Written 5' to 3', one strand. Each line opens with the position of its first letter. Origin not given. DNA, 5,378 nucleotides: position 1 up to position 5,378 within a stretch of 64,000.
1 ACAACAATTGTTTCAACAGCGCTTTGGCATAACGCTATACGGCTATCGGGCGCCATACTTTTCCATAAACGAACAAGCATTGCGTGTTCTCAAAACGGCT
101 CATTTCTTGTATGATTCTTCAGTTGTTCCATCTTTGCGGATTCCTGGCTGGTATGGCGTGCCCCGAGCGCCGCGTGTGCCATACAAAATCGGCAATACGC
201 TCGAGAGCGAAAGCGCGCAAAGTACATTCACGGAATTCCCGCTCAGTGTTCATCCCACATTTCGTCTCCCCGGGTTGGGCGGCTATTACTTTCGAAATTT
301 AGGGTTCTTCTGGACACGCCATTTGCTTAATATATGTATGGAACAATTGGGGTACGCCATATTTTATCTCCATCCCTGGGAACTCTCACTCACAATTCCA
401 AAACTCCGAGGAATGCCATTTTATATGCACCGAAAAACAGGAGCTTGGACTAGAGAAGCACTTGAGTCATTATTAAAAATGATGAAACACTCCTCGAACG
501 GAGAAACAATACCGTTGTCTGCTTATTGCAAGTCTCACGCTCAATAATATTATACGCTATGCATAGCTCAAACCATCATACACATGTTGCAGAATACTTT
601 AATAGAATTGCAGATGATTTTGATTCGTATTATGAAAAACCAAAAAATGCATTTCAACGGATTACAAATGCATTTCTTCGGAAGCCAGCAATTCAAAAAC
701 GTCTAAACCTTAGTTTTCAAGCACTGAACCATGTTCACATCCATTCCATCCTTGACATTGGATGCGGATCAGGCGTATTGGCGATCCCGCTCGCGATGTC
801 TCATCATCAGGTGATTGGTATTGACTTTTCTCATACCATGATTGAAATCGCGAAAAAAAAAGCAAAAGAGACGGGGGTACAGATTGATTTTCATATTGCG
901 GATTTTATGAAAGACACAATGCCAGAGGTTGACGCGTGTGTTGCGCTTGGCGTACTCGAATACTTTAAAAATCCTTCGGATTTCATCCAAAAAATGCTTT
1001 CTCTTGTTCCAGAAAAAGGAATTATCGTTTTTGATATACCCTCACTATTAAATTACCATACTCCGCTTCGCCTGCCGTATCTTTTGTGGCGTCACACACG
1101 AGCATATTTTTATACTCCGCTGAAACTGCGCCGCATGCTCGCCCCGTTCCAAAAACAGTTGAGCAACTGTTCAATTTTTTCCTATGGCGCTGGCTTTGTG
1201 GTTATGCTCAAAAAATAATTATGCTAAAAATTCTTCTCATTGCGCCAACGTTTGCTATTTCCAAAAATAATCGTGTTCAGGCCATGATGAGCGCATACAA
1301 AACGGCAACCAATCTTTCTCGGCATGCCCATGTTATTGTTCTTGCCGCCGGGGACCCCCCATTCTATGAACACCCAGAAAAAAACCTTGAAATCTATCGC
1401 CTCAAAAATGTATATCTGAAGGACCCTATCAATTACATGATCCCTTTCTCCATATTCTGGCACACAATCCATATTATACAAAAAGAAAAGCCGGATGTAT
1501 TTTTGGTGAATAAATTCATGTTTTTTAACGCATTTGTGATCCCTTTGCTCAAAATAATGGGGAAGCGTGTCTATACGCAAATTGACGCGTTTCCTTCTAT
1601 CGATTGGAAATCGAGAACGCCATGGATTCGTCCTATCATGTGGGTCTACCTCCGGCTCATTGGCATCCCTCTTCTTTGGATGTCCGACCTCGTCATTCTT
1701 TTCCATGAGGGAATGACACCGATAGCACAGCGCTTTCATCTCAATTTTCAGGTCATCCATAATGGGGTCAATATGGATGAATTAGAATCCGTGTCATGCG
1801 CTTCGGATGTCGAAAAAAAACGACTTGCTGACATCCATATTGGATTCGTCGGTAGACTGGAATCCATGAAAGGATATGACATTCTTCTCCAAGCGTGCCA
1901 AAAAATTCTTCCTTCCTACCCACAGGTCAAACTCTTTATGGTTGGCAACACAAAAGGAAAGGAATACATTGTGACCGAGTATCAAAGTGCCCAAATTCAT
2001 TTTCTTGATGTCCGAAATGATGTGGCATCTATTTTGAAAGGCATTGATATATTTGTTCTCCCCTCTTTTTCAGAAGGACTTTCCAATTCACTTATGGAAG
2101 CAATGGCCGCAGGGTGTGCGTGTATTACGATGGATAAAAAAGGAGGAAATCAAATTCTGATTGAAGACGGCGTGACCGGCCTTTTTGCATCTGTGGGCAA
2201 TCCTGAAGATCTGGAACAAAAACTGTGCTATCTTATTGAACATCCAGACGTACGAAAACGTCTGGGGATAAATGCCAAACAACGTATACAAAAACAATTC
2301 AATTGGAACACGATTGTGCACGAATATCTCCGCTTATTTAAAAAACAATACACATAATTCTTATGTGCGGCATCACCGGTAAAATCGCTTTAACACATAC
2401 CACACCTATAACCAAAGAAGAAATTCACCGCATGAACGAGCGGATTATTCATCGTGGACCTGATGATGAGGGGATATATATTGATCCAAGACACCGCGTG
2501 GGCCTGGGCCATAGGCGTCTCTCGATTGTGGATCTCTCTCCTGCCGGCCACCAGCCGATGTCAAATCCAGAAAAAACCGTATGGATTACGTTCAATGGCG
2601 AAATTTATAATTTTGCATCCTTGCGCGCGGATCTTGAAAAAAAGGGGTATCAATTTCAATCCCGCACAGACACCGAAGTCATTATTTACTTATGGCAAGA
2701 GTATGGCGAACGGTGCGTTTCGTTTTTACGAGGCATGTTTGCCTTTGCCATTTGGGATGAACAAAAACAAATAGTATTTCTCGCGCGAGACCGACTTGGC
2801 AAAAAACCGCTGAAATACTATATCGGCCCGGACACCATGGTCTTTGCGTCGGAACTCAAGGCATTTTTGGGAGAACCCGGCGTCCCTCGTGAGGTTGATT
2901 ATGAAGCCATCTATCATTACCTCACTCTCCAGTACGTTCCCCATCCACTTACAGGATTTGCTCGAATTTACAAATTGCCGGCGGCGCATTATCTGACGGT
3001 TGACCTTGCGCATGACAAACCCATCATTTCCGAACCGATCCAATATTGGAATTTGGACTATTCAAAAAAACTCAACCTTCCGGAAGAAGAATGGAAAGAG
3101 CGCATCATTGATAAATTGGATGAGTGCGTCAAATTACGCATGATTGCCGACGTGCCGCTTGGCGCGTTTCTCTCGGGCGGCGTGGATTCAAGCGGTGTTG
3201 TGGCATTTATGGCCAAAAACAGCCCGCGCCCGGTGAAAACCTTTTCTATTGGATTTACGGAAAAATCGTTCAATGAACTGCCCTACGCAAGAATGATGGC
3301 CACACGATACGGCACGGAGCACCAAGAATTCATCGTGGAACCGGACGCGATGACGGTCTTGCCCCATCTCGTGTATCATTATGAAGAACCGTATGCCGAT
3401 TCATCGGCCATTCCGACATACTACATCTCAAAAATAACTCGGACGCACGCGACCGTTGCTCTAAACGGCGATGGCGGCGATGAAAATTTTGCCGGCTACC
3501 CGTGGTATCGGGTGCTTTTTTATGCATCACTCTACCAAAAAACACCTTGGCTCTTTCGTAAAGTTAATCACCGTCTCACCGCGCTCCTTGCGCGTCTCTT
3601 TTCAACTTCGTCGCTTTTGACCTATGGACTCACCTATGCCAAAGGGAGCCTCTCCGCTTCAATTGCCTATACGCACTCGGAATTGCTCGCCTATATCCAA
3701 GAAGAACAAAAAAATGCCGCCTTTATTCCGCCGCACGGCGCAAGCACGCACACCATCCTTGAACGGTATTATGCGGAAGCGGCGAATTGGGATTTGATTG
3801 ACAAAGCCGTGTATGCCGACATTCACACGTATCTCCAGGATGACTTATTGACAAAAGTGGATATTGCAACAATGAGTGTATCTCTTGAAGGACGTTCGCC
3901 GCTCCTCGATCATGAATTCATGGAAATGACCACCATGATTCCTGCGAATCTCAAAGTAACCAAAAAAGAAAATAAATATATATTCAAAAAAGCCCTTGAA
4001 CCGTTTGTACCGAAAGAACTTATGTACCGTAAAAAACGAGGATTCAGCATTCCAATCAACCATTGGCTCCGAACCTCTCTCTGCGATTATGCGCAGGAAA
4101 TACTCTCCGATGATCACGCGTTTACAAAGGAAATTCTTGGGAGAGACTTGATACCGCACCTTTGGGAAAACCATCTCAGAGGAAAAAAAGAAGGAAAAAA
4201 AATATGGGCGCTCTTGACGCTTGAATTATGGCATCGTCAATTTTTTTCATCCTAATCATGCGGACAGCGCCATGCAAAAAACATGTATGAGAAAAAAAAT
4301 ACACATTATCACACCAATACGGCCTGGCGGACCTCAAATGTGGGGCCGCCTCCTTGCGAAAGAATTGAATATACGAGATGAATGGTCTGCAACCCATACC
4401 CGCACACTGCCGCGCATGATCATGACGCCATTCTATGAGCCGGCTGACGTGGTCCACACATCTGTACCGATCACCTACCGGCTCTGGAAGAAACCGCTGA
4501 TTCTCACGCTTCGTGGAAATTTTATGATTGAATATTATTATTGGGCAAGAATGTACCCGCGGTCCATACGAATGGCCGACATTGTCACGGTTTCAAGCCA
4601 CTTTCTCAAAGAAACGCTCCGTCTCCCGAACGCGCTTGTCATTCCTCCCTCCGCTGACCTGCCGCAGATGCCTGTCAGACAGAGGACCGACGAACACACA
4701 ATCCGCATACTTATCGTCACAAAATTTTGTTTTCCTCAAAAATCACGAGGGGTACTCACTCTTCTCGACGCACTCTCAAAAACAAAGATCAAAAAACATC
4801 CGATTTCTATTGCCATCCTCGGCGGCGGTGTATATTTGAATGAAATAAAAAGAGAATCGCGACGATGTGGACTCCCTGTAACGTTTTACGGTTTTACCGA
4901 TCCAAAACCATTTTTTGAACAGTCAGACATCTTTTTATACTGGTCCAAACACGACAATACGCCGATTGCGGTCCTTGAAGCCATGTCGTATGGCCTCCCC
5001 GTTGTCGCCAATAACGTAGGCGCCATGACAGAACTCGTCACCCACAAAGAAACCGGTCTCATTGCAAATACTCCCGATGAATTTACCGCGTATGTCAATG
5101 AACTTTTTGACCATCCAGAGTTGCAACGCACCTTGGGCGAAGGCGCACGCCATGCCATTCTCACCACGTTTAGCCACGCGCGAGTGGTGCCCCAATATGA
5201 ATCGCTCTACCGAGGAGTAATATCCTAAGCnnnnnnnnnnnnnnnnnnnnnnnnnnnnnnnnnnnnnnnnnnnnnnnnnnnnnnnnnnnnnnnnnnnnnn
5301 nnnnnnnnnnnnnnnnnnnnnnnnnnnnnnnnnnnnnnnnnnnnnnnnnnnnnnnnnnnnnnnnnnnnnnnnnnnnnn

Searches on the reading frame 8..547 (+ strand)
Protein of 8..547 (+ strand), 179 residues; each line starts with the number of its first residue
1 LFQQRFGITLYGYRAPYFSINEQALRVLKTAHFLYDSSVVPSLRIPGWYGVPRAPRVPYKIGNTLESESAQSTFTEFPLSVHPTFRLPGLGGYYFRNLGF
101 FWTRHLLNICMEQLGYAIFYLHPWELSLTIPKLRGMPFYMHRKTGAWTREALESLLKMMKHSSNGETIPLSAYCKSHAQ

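Call 9: search_protein_families(library=pfam, proteins=[window:8-547:+], max_evalue=0.01)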
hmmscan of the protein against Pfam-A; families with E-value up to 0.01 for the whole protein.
window:8-547:+ (179 aa): 1 family
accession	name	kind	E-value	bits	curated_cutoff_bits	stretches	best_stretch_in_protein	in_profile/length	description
PF11959.13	DUF3473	-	1.2e-18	67.7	29.6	1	37-161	1-119/130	Domain of unknown function (DUF3473)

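Call 29: search_protein_families(library=ncbifam, proteins=[window:8-547:+], max_evalue=0.01)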
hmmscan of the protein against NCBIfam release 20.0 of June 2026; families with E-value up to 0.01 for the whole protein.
window:8-547:+ (179 aa): 1 family
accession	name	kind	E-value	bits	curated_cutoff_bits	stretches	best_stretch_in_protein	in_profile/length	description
TIGR03006.1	pepcterm_polyde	equivalog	4.6e-19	68.6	276.2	1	7-139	110-239/272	XrtA system polysaccharide deacetylase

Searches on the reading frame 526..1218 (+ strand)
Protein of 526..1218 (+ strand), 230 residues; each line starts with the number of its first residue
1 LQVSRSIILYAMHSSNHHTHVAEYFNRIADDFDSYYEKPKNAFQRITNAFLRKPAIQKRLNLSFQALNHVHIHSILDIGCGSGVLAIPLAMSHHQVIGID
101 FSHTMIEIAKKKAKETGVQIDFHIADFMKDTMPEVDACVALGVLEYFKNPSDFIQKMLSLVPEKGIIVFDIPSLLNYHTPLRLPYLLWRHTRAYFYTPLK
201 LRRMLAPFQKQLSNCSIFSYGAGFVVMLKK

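Call 9: search_protein_families(library=pfam, proteins=[window:526-1218:+], max_evalue=0.01)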
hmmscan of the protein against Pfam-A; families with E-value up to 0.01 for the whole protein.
window:526-1218:+ (230 aa): 22 families
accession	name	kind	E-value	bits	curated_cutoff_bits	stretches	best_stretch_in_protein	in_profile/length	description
PF13649.12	Methyltransf_25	-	9e-18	65.2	27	1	75-165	1-97/97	Methyltransferase domain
PF08241.18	Methyltransf_11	-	2e-16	60.8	21.2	1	76-169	1-95/95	Methyltransferase domain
PF13847.12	Methyltransf_31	-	5.8e-16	58.9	27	1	74-173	6-113/145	Methyltransferase domain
PF13489.12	Methyltransf_23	-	1.3e-15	58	27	1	64-206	24-155/164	Methyltransferase domain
PF08242.18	Methyltransf_12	-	4.2e-13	50.3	30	1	76-166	1-97/98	Methyltransferase domain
PF02353.26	CMAS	-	4.5e-09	36.5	27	1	54-169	45-164/273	Mycolic acid cyclopropane synthetase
PF05175.20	MTS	-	2.5e-08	34.2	23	1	65-137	25-101/170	Methyltransferase small domain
PF06325.19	PrmA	-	9.7e-08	32.3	22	1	72-140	162-232/296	Ribosomal protein L11 methyltransferase (PrmA)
PF01209.24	Ubie_methyltran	-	1.7e-07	31.3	20.1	1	18-129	6-109/233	ubiE/COQ5 methyltransferase family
PF00891.24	Methyltransf_2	-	1.7e-06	28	22.3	1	67-148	58-141/210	O-methyltransferase domain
PF13679.12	Methyltransf_32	-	6.4e-05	23.4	27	1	68-128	22-90/143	Methyltransferase domain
PF01135.25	PCMT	-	8.5e-05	22.8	20.3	1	65-125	67-131/210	Protein-L-isoaspartate(D-aspartate) O-methyltransferase (PCMT)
PF09445.16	Methyltransf_15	-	0.00019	21.5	22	1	74-126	3-57/165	RNA cap guanine-N2 methyltransferase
PF08003.17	Methyltransf_9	-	0.00078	18.9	23.8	1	69-169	113-217/315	Protein of unknown function (DUF1698)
PF05724.17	TPMT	-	0.0033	17.6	26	1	57-114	23-80/218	Thiopurine S-methyltransferase (TPMT)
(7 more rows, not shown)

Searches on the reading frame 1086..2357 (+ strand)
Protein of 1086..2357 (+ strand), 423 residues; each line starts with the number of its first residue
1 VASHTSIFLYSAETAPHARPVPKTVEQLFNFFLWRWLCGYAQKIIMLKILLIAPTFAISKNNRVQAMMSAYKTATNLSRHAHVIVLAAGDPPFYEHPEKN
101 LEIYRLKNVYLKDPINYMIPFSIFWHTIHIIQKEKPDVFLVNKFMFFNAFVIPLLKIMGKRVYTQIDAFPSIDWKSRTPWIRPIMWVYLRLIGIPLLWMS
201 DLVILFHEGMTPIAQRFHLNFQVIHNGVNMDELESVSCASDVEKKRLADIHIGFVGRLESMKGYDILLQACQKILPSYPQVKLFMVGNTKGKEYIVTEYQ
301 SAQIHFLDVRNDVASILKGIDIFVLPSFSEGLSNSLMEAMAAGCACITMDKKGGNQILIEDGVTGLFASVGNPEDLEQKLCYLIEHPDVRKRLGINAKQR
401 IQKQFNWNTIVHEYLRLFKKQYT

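Call 9: search_protein_families(library=pfam, proteins=[window:1086-2357:+], max_evalue=0.01)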
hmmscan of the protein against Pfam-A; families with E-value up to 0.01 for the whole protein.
window:1086-2357:+ (423 aa): 5 families
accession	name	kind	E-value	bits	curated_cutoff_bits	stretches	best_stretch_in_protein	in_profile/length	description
PF00534.26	Glycos_transf_1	-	1.7e-31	109.5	26.4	1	246-400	12-172/172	Glycosyl transferases group 1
PF13692.12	Glyco_trans_1_4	-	8.7e-29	101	27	1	251-385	3-141/142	Glycosyl transferases group 1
PF13524.12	Glyco_trans_1_2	-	4.2e-09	36.9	25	1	312-415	39-143/144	Glycosyl transferase-like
PF13439.12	Glyco_transf_4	-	7.6e-05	23.2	28.5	1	71-231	9-169/170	Glycosyltransferase Family 4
PF20706.3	GT4-conflict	-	0.0013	18.2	26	1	248-361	196-323/385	Family 4 Glycosyltransferase in conflict systems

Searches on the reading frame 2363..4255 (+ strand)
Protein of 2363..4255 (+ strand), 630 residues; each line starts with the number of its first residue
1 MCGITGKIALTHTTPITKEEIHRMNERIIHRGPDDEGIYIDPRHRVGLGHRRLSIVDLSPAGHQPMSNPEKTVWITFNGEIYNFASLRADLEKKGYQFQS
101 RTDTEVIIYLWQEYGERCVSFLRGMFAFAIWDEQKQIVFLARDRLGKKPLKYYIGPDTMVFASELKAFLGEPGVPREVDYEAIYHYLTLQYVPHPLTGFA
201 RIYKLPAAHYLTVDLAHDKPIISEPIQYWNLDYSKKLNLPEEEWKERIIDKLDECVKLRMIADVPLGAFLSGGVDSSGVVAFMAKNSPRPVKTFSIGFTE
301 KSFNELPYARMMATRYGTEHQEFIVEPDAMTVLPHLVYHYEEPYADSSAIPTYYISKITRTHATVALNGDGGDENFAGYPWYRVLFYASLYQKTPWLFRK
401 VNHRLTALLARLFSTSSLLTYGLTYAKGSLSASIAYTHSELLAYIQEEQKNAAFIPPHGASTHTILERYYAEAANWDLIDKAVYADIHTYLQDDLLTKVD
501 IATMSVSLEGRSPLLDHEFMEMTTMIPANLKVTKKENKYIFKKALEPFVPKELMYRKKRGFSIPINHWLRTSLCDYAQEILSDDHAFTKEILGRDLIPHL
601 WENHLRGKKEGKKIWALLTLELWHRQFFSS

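Call 9: search_protein_families(library=pfam, proteins=[window:2363-4255:+], max_evalue=0.01)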
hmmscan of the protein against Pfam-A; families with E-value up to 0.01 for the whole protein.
window:2363-4255:+ (630 aa): 5 families
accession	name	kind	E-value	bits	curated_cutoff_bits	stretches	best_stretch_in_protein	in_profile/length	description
PF00733.27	Asn_synthase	-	3.1e-99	333.4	21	1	250-625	4-354/354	Asparagine synthase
PF13537.11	GATase_7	-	9.3e-46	155.3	25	1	50-169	1-122/123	Glutamine amidotransferase domain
PF13522.11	GATase_6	-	1.6e-44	151.6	27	1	33-164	1-130/130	Glutamine amidotransferase domain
PF12481.13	DUF3700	-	6.2e-05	23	27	1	116-164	123-171/228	Aluminium induced protein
PF06508.19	QueC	-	0.0072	16.3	22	0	269-323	5-58/210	Queuosine biosynthesis protein QueC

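Call 29: search_protein_families(library=ncbifam, proteins=[window:2363-4255:+], max_evalue=0.01)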
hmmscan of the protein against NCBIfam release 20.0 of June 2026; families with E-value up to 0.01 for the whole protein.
window:2363-4255:+ (630 aa): 10 families
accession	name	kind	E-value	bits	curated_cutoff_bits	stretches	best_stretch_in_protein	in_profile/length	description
TIGR03108.1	eps_aminotran_1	hypoth_equivalog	2.7e-188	627.6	816.9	1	1-623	1-624/628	XrtA/PEP-CTERM system amidotransferase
TIGR01536.1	asn_synth_AEB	equivalog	1.2e-146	489.7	267.1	1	2-561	1-517/517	asparagine synthase (glutamine-hydrolyzing)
TIGR03104.1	trio_amidotrans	equivalog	1.3e-130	436.4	570.1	2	1-385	1-386/589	N-acetylglutaminylglutamine amidotransferase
NF006949.0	PRK09431.1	equivalog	5e-89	299.3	499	3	1-169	1-166/554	asparagine synthase B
NF033535.1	lass_lactam_cya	exception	3.3e-71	240.7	525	2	1-396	1-392/668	lasso peptide isopeptide bond-forming cyclase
NF001484.0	PRK00331.1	subfamily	6.8e-14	51.2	381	1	64-169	86-199/601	isomerizing glutamine--fructose-6-phosphate transaminase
TIGR01135.1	glmS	equivalog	1e-12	47.4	418.05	1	63-169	84-198/607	glutamine--fructose-6-phosphate transaminase (isomerizing)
NF033561.1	macrolact_Ik_Al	subfamily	5.8e-11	41.7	300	1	178-561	131-492/561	albusnodin/ikarugamycin family macrolactam cyclase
TIGR01134.1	purF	equivalog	2.6e-10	40.3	350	1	45-183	65-214/432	amidophosphoribosyltransferase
TIGR00364.1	TIGR00364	equivalog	0.0072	15.9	150.3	0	269-324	4-56/201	7-cyano-7-deazaguanine synthase QueC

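Call 88: find_encoding_contigs(protein=window:2363-4255:+, flank=10000, max_places=2)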
Protein window:2363-4255:+ (630 aa): 20 contigs read that carry it; 2 places shown.
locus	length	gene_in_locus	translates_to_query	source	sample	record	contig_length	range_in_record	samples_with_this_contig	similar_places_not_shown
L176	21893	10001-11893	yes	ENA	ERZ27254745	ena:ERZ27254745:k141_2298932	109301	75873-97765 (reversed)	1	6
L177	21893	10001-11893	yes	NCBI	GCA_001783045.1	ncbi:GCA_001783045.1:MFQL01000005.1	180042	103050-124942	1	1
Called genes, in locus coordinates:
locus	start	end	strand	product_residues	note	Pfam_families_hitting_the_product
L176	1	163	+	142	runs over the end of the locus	PF13586:DDE_Tnp_1_2 (weak)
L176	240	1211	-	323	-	PF13399:LytR_C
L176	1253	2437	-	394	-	-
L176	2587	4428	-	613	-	-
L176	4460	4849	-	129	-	PF07760:DUF1616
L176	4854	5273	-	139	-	-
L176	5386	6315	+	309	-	PF00106:adh_short, PF01073:3Beta_HSD, PF01370:Epimerase, PF02719:Polysacc_synt_2, PF04321:RmlD_sub_bind, PF07993:NAD_binding_4, PF13460:NAD_binding_10, PF16363:GDP_Man_Dehyd, +1 more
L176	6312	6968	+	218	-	PF00535:Glycos_transf_2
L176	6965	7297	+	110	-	PF10066:DUF2304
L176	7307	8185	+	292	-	PF01522:Polysacc_deac_1, PF10096:DUF2334 (weak), PF11959:DUF3473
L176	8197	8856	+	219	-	PF01209:Ubie_methyltran, PF02353:CMAS, PF13489:Methyltransf_23, PF05175:MTS, PF06325:PrmA, PF13847:Methyltransf_31, PF08241:Methyltransf_11, PF08242:Methyltransf_12, +2 more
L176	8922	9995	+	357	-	PF00534:Glycos_transf_1, PF13692:Glyco_trans_1_4, PF13524:Glyco_trans_1_2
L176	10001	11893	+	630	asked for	PF13522:GATase_6, PF13537:GATase_7, PF00733:Asn_synthase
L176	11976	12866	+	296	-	PF00534:Glycos_transf_1, PF13692:Glyco_trans_1_4, PF13524:Glyco_trans_1_2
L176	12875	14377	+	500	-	-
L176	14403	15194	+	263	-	PF00535:Glycos_transf_2, PF10111:Glyco_tranf_2_2, PF13641:Glyco_tranf_2_3 (weak)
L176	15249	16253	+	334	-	PF00534:Glycos_transf_1, PF13692:Glyco_trans_1_4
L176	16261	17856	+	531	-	PF20604:DUF6798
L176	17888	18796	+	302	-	PF13489:Methyltransf_23, PF07021:MetW (weak), PF08241:Methyltransf_11, PF08242:Methyltransf_12, PF13649:Methyltransf_25, PF13847:Methyltransf_31 (weak)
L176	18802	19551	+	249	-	PF05711:TylF, PF13578:Methyltransf_24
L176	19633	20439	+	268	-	PF00535:Glycos_transf_2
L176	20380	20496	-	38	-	-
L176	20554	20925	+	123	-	-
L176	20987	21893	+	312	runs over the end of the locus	PF13489:Methyltransf_23, PF13847:Methyltransf_31 (faint), PF08241:Methyltransf_11, PF08242:Methyltransf_12, PF13649:Methyltransf_25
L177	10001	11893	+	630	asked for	PF13522:GATase_6, PF13537:GATase_7, PF00733:Asn_synthase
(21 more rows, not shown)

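Call 89: search_protein_families(library=ncbifam, proteins=[L176:5386-6315:+, L176:6312-6968:+, L176:6965-7297:+], max_evalue=0.001)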
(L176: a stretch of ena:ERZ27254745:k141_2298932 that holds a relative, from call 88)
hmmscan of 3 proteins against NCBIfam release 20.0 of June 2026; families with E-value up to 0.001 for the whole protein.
L176:5386-6315:+ (309 aa): 55 families (the best 25 are shown)
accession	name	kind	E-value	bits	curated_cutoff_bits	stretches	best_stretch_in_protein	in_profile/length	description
TIGR01181.1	dTDP_gluc_dehyt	equivalog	1.8e-64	217.9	365.1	1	3-306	2-314/321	dTDP-glucose 4,6-dehydratase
TIGR04180.1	EDH_00030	hypoth_equivalog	1e-55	188.9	475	1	3-261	1-260/297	NAD-dependent 4,6-dehydratase LegB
TIGR01179.1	galE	equivalog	2.2e-46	158.3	262.3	1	3-304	2-326/332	UDP-glucose 4-epimerase GalE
NF007582.0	PRK10217.1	equivalog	1.2e-36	126.5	698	1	2-258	3-271/355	dTDP-glucose 4,6-dehydratase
NF007490.0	PRK10084.1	subfamily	2.5e-32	112.3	649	1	1-248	1-268/361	dTDP-glucose 4,6-dehydratase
TIGR02197.1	heptose_epim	equivalog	3.1e-32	112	274.6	1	3-303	1-313/316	ADP-glyceromanno-heptose 6-epimerase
NF011728.1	PRK15181.1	equivalog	3.6e-32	111.7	760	1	3-304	18-338/348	Vi polysaccharide biosynthesis UDP-N-acetylglucosaminuronic acid C-4 epimerase TviC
NF008872.0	PRK11908.1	equivalog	4.7e-29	101.5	294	1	2-254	3-268/349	bifunctional UDP-4-keto-pentose/UDP-xylose synthase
NF007956.0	PRK10675.1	subfamily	1.9e-28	99.6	394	1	1-283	1-308/338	UDP-glucose 4-epimerase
NF005998.1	PRK08125.1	equivalog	6.6e-28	97.5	777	1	3-257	318-585/649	bifunctional UDP-4-amino-4-deoxy-L-arabinose formyltransferase/UDP-glucuronic acid oxidase ArnA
NF042422.1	oxyalk_red_OleD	equivalog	1.6e-25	90.2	580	1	1-226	1-215/329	2-alkyl-3-oxoalkanoate reductase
TIGR02622.1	CDP_4_6_dhtase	equivalog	2.4e-24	86.2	278.45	1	2-304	6-331/352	CDP-glucose 4,6-dehydratase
TIGR03466.1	HpnA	hypoth_equivalog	1.6e-23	83.1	367.65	1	2-188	2-186/327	hopanoid-associated sugar epimerase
NF047922.1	GDPFucSynFcl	equivalog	5.6e-21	75.3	500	1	68-303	54-301/308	GDP-L-fucose synthase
NF043036.1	ErythonDh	equivalog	4e-18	65.7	325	1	1-160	1-166/321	D-erythronate dehydrogenase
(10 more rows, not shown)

L176:6312-6968:+ (218 aa): 15 families
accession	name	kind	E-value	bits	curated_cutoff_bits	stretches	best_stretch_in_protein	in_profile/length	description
NF058614.1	PPMAGASynPpgS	equivalog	1e-33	116.7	370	1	5-209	4-217/226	polyprenyl-phospho-N-acetylgalactosaminyl synthase PpgS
TIGR04182.1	glyco_TIGR04182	equivalog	7.5e-27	94.5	325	1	5-189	4-189/293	S-layer glycoprotein N-glycosyltransferase AglJ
NF041391.1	DPhHxTase_Halo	equivalog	1.6e-19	69.8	375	1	9-205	3-195/213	dolichyl-phosphate hexose transferase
NF047588.1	GlcsyltransPgfSStrep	equivalog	4.9e-12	45.7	500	1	1-159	1-168/308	glycosyltransferase PgfS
NF007986.1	PRK10714.1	equivalog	1.1e-10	41.1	529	1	4-159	9-173/316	undecaprenyl-phosphate 4-deoxy-4-formamido-L-arabinose transferase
NF010496.0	PRK13915.1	equivalog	3.8e-10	39.3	262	1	5-107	35-148/307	glucosyl-3-phosphoglycerate synthase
TIGR04283.1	glyco_like_mftF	equivalog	1.9e-09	37.4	182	1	6-124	4-120/221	TIGR04283 family arsenosugar biosynthesis glycosyltransferase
TIGR03965.1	mycofact_glyco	equivalog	1.3e-08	34.1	280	1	6-103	79-181/467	mycofactocin biosynthesis glycosyltransferase MftF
TIGR03937.1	PgaC_IcaA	equivalog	2.6e-08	33.2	422.3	1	6-100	50-149/407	poly-beta-1,6-N-acetyl-D-glucosamine synthase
TIGR03469.1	HpnB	hypoth_equivalog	3.3e-08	32.9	379.25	1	4-104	47-163/386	hopene-associated glycosyltransferase HpnB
NF041875.1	EPS_EpsD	equivalog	2.1e-07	30.7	370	1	6-131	4-138/325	exopolysaccharide biosynthesis glycosyltransferase EpsD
TIGR01556.1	rhamnosyltran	subfamily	3.5e-07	29.7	200.55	1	12-105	6-102/281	rhamnosyltransferase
NF050113.1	gal_furan_GlfT1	equivalog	8.3e-07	28.6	330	1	16-105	17-108/290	galactofuranosyltransferase GlfT1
NF041865.1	EpsU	equivalog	3.1e-06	26.4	700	1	6-138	44-180/394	exopolysaccharide biosynthesis GT2 family glycosyltransferase EpsU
NF047683.1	TeichurnBiosyTuaG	equivalog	0.00011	22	400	1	4-101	8-111/252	teichuronic acid biosynthesis protein TuaG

L176:6965-7297:+ (110 aa): 0 families

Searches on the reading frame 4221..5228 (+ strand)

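Call 9: search_protein_families(library=pfam, proteins=[window:4221-5228:+], max_evalue=0.01)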
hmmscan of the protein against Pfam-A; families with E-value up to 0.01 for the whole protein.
window:4221-5228:+ (335 aa): 4 families
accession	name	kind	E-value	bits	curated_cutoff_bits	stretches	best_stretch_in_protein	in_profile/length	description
PF00534.26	Glycos_transf_1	-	9.9e-24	84.2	26.4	1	176-311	28-171/172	Glycosyl transferases group 1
PF13692.12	Glyco_trans_1_4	-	1.1e-21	78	27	1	163-297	4-141/142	Glycosyl transferases group 1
PF13524.12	Glyco_trans_1_2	-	9e-08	32.6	25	1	231-325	43-141/144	Glycosyl transferase-like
PF13439.12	Glyco_transf_4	-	0.00012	22.6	28.5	1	56-135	57-150/170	Glycosyltransferase Family 4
